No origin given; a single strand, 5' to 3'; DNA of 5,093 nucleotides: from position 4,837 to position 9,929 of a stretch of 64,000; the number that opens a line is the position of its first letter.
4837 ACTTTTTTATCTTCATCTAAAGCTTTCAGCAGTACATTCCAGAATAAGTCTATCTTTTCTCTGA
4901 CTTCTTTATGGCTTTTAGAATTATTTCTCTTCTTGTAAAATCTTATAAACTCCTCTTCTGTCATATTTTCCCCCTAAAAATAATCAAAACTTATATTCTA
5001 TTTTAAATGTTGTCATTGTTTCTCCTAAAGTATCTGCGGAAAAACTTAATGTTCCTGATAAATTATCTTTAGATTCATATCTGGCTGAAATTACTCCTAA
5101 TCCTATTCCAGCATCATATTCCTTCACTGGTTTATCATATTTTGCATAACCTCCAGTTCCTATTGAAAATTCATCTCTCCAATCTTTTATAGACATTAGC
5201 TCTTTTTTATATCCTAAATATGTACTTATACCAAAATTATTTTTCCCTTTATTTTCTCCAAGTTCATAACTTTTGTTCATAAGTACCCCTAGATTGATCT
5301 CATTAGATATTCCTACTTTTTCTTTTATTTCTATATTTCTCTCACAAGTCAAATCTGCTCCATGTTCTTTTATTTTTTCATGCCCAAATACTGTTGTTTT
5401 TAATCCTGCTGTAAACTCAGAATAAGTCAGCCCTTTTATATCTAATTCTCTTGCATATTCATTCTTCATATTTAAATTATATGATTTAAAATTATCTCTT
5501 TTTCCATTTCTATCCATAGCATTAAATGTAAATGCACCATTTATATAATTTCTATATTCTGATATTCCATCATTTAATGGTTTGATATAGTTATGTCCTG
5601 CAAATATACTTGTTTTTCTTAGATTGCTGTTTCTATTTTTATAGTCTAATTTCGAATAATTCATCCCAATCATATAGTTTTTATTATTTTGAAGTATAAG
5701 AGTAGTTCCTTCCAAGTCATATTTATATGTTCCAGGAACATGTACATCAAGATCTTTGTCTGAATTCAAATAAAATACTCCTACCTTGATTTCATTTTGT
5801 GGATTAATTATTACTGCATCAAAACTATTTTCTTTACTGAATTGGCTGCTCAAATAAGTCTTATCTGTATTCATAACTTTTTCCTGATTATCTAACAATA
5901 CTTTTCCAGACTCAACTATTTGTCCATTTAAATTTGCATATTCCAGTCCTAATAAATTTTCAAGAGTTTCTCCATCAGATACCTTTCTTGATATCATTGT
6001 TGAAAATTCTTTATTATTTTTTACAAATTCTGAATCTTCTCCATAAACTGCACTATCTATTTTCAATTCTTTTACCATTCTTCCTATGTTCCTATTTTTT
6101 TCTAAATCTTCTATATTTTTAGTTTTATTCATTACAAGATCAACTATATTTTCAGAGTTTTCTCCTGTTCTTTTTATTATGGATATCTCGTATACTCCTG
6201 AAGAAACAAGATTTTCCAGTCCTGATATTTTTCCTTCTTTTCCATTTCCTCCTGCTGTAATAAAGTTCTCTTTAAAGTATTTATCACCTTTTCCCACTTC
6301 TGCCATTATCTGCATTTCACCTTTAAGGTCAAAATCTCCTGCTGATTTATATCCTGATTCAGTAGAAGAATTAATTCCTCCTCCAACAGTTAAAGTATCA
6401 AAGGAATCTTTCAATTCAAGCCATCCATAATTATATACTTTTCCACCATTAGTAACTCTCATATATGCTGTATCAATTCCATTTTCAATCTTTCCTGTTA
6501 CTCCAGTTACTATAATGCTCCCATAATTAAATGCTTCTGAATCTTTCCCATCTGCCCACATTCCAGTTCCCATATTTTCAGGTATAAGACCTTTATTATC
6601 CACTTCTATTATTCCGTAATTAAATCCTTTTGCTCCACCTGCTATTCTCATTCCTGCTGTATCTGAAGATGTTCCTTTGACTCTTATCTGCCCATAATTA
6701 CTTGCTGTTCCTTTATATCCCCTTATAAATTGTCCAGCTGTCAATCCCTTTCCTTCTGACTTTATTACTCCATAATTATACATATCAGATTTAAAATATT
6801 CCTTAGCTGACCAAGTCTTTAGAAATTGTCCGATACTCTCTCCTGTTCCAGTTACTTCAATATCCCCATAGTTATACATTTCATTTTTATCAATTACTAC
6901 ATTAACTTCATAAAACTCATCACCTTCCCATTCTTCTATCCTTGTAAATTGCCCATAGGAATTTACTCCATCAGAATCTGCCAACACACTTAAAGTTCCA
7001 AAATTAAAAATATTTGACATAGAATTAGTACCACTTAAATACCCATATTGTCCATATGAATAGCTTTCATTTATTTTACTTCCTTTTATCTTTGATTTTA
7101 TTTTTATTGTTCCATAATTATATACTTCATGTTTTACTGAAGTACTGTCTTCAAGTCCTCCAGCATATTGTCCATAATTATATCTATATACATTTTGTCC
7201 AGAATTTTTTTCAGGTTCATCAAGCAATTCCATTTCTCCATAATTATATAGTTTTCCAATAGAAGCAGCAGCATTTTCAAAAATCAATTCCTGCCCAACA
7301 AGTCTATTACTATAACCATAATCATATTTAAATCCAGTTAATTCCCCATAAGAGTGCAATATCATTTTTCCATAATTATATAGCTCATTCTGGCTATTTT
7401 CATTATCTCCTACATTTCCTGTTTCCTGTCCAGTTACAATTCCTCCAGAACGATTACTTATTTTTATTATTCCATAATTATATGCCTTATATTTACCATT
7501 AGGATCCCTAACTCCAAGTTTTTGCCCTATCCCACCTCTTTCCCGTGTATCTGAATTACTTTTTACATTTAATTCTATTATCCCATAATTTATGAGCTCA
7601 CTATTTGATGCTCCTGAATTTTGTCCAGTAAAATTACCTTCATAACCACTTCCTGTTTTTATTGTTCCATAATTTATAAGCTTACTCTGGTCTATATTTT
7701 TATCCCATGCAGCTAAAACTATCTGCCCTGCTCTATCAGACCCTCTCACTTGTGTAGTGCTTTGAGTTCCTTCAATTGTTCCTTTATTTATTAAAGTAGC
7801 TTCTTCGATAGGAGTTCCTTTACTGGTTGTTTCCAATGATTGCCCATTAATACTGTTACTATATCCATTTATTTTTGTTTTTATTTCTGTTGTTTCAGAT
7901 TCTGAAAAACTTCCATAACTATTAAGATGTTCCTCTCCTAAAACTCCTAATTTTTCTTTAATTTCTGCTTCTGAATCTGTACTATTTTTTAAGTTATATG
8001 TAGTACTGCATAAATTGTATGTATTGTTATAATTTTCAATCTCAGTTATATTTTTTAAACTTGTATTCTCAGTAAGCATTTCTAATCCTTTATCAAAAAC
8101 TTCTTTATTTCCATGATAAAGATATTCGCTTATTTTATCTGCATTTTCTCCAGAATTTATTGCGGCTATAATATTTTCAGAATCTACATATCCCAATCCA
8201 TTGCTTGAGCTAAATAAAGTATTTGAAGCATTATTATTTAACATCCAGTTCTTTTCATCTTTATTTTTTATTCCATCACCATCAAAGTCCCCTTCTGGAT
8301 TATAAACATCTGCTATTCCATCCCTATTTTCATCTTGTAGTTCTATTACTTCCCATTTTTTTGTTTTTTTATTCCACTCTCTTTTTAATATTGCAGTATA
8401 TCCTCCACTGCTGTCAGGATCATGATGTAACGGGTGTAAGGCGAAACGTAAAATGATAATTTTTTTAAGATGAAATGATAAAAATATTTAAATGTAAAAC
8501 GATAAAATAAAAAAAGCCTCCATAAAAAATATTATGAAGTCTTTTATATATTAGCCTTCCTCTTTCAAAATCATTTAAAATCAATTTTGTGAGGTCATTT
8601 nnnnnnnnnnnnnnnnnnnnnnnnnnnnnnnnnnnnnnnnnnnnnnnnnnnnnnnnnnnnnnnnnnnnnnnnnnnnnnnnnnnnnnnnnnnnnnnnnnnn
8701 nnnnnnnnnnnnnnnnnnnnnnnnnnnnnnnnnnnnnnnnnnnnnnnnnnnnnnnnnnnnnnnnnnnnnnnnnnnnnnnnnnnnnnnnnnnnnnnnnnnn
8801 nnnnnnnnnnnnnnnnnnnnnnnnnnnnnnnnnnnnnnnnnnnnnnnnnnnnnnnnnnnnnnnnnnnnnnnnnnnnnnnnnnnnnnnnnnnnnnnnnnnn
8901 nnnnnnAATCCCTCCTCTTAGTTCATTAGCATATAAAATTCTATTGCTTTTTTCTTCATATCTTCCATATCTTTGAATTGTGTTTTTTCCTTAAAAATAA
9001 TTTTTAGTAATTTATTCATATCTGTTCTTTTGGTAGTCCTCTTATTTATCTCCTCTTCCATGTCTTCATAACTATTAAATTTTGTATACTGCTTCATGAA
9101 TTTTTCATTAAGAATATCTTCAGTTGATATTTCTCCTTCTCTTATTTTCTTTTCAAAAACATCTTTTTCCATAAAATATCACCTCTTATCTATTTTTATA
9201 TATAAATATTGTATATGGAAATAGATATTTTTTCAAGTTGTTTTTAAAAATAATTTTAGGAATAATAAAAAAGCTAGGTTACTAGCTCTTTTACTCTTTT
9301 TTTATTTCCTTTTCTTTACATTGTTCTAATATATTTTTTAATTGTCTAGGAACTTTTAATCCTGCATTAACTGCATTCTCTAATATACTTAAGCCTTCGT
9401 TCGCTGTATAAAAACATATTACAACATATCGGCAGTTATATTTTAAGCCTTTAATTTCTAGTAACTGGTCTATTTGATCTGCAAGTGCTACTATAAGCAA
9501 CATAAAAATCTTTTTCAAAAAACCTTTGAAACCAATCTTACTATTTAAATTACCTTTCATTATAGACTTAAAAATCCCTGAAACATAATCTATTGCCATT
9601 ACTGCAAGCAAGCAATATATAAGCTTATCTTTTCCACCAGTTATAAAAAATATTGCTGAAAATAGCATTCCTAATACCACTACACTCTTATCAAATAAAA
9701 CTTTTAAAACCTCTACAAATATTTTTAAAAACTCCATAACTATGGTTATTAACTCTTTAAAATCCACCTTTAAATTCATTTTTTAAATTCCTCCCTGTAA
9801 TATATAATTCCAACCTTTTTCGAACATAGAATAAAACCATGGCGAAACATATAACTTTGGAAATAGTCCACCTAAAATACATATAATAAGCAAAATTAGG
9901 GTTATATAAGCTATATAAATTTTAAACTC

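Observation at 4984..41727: Mu-like prophage inserted inside an autotransporter adhesin gene; the gene re-joins perfectly in frame across a 5-bp ACGGG duplication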

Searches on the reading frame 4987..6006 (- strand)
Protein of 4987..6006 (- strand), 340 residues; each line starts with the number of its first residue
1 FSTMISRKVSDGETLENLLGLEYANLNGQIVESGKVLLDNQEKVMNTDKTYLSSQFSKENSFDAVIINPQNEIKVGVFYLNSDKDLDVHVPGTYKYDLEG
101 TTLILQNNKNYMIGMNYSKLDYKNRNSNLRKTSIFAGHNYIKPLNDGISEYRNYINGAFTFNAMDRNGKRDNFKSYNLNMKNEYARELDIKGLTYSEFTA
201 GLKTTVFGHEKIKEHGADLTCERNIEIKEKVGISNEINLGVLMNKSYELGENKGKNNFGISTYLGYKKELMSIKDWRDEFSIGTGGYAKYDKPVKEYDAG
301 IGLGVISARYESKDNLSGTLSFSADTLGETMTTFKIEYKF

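Call 31: find_homologous_proteins(query=window:4987-6006:-, max_evalue=0.1)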
Query window:4987-6006:- (340 aa): 1 proteins with E <= 0.1 among 1719 candidates.
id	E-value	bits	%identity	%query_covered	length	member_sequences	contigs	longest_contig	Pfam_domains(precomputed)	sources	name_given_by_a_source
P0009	1.4e-185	634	83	100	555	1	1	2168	-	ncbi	-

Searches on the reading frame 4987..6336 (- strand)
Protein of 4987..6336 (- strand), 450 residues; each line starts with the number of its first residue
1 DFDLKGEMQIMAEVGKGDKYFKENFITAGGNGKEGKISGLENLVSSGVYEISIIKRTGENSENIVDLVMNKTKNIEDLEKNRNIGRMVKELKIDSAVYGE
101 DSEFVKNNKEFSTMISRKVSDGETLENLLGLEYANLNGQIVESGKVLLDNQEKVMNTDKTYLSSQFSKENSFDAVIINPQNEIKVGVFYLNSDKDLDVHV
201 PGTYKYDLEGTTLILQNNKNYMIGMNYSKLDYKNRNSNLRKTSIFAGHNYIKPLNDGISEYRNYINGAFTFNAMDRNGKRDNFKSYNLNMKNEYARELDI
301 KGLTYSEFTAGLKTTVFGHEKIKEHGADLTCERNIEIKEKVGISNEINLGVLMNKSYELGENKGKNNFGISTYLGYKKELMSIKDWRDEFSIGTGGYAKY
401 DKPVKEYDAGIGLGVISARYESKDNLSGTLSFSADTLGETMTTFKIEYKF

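Call 28: predict_structure(alignment_id=A2)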
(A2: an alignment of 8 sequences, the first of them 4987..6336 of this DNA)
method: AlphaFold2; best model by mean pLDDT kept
length: 450 residues; sequences in the alignment: 8
mean_pLDDT: 28.0   pTM: 0.16
mean pLDDT of the five models: 28.0, 27.1, 26.6, 26.6, 25.1
residues with pLDDT >= 90: 0; 70-90: 0; 50-70: 0; < 50: 450
segments of 3 or more residues with pLDDT < 50: 1-450
pLDDT, mean of each block of 10 residues (from residue 1): 25 27 24 30 38 43 38 36 24 26 36 40 34 24 26 28 27 32 28 25 26 30 26 24 23 25 23 27 26 20 31 26 29 34 24 22 23 21 25 20 26 26 31 31 30
secondary structure, 60 per line:
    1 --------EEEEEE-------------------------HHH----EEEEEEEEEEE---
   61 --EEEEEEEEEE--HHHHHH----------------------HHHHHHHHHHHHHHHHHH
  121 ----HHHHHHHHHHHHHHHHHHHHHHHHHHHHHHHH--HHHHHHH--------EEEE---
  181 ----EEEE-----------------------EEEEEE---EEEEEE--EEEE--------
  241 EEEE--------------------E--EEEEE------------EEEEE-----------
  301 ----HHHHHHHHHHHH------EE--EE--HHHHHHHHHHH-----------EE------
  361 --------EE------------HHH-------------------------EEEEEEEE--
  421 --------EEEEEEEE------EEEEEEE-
elements in order: E9-14 E47-57 E63-72 H75-80 H103-120 H125-156 H159-165 E174-177 E185-188 E212-217 E221-226 E229-232 E241-244 E268-272 E285-289 H305-316 H331-341 E411-418 E429-436 E443-449

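Call 30: search_solved_structures(query=A2, max_evalue=10)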
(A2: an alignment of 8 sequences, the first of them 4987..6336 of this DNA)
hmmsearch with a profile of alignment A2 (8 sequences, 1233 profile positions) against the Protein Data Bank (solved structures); distinct sequences matched with E-value up to 10: 2.
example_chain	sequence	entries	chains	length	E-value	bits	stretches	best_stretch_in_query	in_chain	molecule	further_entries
28ye_Q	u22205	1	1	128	0.28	12.4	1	1049-1096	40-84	Large ribosomal subunit protein bL20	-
9w07_C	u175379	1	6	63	4.8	8.3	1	692-749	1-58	Alpha-synuclein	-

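Call 46: search_protein_representatives(alignment_id=A3)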
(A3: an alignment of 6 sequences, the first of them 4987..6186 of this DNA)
Query: 6 sequences, 400 profile positions. Proteins with E-value up to 0.001 (for the whole library): 19; up to 1e-10: 14; up to 1e-30: 8. The best 19 are listed.
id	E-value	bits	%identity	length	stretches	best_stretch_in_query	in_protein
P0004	4.1e-250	846.0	-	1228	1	1-400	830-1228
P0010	1.7e-46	175.5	-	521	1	55-400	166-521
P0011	3.1e-40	154.8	-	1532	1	3-400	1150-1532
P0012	1.8e-36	142.5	-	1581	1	1-400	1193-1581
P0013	2.5e-36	142.0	-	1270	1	1-400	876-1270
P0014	1.8e-35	139.1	-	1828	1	2-400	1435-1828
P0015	5.1e-33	131.1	-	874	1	3-399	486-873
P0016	1.1e-31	126.7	-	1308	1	1-400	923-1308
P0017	1.5e-25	106.5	-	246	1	164-400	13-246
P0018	1.8e-25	106.2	-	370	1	18-364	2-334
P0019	1.0e-17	80.7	-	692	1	78-366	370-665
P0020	1.4e-16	76.9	-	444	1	81-348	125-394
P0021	1.4e-15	73.7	-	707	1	82-400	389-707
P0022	6.0e-13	65.0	-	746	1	79-398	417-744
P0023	1.2e-09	54.1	-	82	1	321-400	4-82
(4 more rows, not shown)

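Call 50: search_protein_families(library=pfam, alignment_id=A4, max_evalue=0.01)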
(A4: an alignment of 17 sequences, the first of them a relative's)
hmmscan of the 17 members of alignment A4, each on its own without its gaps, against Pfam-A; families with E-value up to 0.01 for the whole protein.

A. member 1, P0010 (521 aa): 4 families
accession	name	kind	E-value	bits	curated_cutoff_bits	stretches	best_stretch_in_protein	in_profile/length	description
PF03797.25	Autotransporter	-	1.1e-09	38.9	26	1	289-504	44-255/255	Autotransporter beta-domain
PF13088.12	BNR_2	-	3e-05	24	31.4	1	29-170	139-272/277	BNR repeat-like domain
PF24316.1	Tli3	-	0.00016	22.5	27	0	14-58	70-114/129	T6SS Tli3 immunity protein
PF02012.26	BNR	-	0.0031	17.7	27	0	32-41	2-11/12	BNR/Asp-box repeat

B. families by the number of members that match (of 17 scanned): 14 families
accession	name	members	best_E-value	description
PF13088.12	BNR_2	5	6.6e-14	BNR repeat-like domain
PF02012.26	BNR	5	8.5e-08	BNR/Asp-box repeat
PF13859.12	BNR_3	4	1.8e-09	BNR repeat-like domain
PF24316.1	Tli3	4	2.9e-06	T6SS Tli3 immunity protein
PF03797.25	Autotransporter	3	1.1e-09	Autotransporter beta-domain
PF15902.12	Sortilin-Vps10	2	3.4e-07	Sortilin, neurotensin receptor 3,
PF13810.12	DUF4185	2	3.4e-05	Domain of unknown function (DUF4185)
PF14307.12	Glyco_tran_WbsX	1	2.4e-61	Glycosyltransferase WbsX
PF18656.6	DUF5633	1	1.5e-07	Family of unknown function (DUF5633)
PF16041.10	APD1-4_M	1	8.1e-07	E3 ubiquitin-protein ligase APD1-4, middle domain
PF22026.2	Alpha-amylase_C_2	1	4.4e-06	Alpha-amylase C-terminal domain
PF03213.20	Pox_P35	1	0.00023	Poxvirus P35 protein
PF03895.21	YadA_anchor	1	0.0079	YadA-like membrane anchor domain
PF11184.13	DUF2969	1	0.0086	Protein of unknown function (DUF2969)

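Call 59: predict_structure(alignment_id=A5)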
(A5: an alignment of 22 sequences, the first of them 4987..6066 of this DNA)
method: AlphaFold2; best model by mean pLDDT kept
length: 360 residues; sequences in the alignment: 22
mean_pLDDT: 85.3   pTM: 0.82
mean pLDDT of the five models: 85.3, 84.7, 83.2, 77.3, 77.1
residues with pLDDT >= 90: 211; 70-90: 85; 50-70: 49; < 50: 15
segments of 3 or more residues with pLDDT < 50: 1-5, 105-108, 237-241
pLDDT, mean of each block of 10 residues (from residue 1): 47 56 65 68 89 92 93 89 91 93 61 81 94 96 85 97 94 97 86 96 95 94 97 64 76 96 88 74 96 90 77 85 96 89 91 93
secondary structure, 60 per line:
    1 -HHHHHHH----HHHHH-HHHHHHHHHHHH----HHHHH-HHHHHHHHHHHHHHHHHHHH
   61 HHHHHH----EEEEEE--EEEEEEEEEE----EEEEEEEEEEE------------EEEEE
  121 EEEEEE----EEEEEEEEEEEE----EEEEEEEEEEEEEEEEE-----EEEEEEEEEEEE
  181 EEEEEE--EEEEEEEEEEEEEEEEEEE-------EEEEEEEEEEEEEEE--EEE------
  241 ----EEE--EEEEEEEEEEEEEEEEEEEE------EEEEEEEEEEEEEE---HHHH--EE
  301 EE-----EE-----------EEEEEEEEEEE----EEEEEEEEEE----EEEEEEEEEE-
elements in order: H2-8 H13-17 H19-30 H35-39 H41-66 E71-76 E79-88 E93-103 E116-126 E131-142 E147-163 E169-186 E189-207 E215-229 E232-234 E245-247 E250-269 E276-289 H293-296 E299-302 E321-331 E336-345 E350-359

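Call 61: fold_search(model_id=the predicted structure, library=pdb)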
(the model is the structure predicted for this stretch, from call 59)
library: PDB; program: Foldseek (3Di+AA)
matches with E <= 10: 962; with E <= 0.001: 90
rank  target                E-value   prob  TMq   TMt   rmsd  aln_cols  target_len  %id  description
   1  9oqa                  5.9e-10  1.00  0.50  0.32  12.6       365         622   12  Cryo-EM structure of AaaA, a Pseudomonas Aeruginosa autotransporter (released 2025-08-13)
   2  3slt                  9.5e-10  1.00  0.46  0.53  11.9       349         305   12  Pre-cleavage Structure of the Autotransporter EspP - N1023S Mutant (released 2011-11-16)
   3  3slj                  1.7e-09  1.00  0.49  0.56  10.9       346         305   12  Pre-cleavage Structure of the Autotransporter EspP - N1023A mutant (released 2011-11-16)
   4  3slo                  2.5e-09  1.00  0.45  0.51  11.9       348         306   12  Pre-cleavage Structure of the Autotransporter EspP - N1023D mutant (released 2011-11-16)
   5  3kvn_X                2.3e-08  1.00  0.51  0.32  10.8       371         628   10  Crystal structure of the full-length autotransporter EstA from Pseudomonas aeruginosa (released 2010-01-26)
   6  1uyn                  2.4e-08  1.00  0.47  0.57  10.9       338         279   12  Translocator domain of autotransporter NalP from Neisseria meningitidis (released 2004-03-18)
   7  3kvn_A                3.9e-08  1.00  0.49  0.31  11.1       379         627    9  Crystal structure of the full-length autotransporter EstA from Pseudomonas aeruginosa (released 2010-01-26)
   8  8bo2_P                4.5e-08  1.00  0.52  0.60  10.6       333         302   12  BAM-EspP complex structure with BamA-S425C/EspP-S1299C mutations in nanodisc (released 2023-04-26)
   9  8bnz_P                6.6e-08  1.00  0.53  0.62  10.9       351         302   13  BAM-EspP complex structure with BamA-G431C/EspP-N1293C mutations in nanodisc (released 2023-04-26)
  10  3qq2_A                9.5e-08  1.00  0.39  0.52  11.2       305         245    8  Crystal Structure of the Beta Domain of the Bordetella Autotransporter Brka (released 2011-04-13)
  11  2qom_A                1.2e-07  1.00  0.38  0.49  11.6       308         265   13  The crystal structure of the E.coli EspP autotransporter Beta-domain. (released 2007-11-13)
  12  2qom_B                2.0e-07  1.00  0.39  0.49  11.9       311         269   13  The crystal structure of the E.coli EspP autotransporter Beta-domain. (released 2007-11-13)
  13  3aeh_A                2.6e-07  1.00  0.40  0.50  12.8       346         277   12  Integral membrane domain of autotransporter Hbp (released 2010-07-07)
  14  3qq2_B                3.2e-07  1.00  0.38  0.50  12.3       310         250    9  Crystal Structure of the Beta Domain of the Bordetella Autotransporter Brka (released 2011-04-13)
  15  1uyo                  5.5e-07  1.00  0.49  0.61   9.8       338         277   11  Translocator domain of autotransporter NalP from Neisseria meningitidis (released 2004-03-19)
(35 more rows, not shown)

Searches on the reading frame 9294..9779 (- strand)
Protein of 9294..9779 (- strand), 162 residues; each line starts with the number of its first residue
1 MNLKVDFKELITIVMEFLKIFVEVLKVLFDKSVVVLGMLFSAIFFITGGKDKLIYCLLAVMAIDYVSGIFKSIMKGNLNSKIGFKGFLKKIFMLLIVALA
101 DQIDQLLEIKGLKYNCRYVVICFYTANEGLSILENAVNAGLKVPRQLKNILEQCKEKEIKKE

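Call 16: search_protein_families(library=phrogs, proteins=[window:9294-9779:-])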
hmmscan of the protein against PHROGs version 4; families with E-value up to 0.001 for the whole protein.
window:9294-9779:- (162 aa): 3 families
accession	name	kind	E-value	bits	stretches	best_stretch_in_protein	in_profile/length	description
phrog_199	-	lysis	7.3e-25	88.7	1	35-161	11-134/545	holin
phrog_16802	-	unknown function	3.4e-12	47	1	97-158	2-61/74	-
phrog_21233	-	unknown function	7.5e-10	39.8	1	37-94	16-70/72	-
